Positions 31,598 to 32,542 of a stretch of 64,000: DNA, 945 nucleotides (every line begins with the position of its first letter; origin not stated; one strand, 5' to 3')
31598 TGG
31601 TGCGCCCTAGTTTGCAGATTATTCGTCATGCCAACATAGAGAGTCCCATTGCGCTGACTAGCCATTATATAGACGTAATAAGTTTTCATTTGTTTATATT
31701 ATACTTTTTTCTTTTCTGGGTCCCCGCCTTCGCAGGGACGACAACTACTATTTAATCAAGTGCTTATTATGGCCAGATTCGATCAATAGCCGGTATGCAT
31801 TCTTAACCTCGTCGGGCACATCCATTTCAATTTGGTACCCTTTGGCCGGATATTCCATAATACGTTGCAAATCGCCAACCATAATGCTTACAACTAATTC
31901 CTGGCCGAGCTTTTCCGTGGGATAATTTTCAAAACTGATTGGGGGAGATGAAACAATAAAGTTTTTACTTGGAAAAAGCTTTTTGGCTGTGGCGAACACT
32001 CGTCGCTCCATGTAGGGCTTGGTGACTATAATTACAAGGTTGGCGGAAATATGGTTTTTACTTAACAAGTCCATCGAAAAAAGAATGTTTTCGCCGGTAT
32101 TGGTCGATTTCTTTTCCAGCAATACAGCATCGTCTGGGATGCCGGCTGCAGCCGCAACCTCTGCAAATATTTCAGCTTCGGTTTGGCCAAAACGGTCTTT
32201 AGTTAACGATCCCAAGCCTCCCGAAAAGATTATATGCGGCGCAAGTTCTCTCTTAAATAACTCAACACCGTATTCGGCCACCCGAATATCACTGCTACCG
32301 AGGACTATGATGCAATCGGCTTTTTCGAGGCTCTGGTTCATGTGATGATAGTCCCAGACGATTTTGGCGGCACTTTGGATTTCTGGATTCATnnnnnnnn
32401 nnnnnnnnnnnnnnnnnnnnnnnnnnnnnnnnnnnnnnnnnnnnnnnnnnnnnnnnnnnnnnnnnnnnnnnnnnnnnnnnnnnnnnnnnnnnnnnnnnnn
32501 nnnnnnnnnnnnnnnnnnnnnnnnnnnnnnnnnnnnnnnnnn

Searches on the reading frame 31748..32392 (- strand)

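Call 101: search_protein_families(library=pfam, proteins=[window:31748-32392:-], max_evalue=0.001)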
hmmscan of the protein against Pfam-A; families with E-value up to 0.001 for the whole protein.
window:31748-32392:- (214 aa): 1 family
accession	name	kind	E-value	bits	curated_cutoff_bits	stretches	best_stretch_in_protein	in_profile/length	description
PF02698.23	DUF218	-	1.5e-21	77.1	27.6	1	26-143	1-104/133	DUF218 domain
